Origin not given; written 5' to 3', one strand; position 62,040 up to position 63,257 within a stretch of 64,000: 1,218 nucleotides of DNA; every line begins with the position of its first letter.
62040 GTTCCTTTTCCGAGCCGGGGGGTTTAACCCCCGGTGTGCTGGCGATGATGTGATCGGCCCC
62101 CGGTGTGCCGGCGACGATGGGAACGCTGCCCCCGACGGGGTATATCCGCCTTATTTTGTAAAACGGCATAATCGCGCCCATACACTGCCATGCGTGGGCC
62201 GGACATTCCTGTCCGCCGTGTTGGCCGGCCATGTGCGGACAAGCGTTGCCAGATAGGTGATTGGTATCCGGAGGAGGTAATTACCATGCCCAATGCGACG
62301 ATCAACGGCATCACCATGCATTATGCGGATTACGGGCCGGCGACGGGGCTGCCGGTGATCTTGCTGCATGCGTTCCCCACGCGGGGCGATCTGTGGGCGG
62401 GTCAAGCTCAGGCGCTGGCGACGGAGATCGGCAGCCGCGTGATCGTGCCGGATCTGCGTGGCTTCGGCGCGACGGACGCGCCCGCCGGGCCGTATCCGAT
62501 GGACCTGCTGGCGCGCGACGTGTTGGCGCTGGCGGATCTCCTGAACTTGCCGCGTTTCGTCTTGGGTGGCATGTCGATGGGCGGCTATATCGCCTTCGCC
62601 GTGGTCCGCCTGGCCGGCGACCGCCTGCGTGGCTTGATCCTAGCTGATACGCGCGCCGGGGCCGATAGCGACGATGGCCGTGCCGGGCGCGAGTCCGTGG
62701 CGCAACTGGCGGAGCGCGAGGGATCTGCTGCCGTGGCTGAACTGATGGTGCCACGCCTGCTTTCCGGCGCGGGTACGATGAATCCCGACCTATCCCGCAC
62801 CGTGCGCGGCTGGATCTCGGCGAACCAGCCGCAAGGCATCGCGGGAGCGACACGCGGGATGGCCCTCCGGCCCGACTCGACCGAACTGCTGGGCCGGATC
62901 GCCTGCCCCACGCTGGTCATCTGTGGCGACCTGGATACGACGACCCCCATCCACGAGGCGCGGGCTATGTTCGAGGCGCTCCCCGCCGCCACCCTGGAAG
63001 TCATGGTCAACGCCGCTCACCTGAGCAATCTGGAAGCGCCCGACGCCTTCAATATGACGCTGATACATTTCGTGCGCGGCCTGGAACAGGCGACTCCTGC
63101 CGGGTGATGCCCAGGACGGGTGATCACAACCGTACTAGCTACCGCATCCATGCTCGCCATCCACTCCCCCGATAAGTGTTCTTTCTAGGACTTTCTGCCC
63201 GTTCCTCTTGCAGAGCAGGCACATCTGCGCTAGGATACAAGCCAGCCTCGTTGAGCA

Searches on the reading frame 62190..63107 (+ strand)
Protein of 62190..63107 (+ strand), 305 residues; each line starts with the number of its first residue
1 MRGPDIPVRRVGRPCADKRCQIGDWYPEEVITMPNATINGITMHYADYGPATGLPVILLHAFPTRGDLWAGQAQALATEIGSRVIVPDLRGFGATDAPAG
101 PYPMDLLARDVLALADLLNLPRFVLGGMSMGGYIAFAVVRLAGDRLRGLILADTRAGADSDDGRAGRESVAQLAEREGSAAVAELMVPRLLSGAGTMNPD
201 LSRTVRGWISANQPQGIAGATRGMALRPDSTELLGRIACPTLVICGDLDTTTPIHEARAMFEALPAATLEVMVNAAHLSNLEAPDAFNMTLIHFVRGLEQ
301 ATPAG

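Call 24: search_protein_families(library=pfam, proteins=[window:62190-63107:+], max_evalue=0.0001)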
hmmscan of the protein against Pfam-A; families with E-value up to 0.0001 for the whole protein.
window:62190-63107:+ (305 aa): 4 families
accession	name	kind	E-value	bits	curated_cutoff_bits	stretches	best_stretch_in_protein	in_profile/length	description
PF00561.26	Abhydrolase_1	-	5e-28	98.8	25.8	1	55-284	2-245/245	alpha/beta hydrolase fold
PF12697.13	Abhydrolase_6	-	1.6e-19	71.9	26.3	1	56-288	1-215/217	Alpha/beta hydrolase family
PF12146.15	Hydrolase_4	-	7.3e-11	42.3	27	1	57-277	8-232/239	Serine aminopeptidase, S33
PF03096.20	Ndr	-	1.3e-07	31.1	23.3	1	93-298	69-279/283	Ndr family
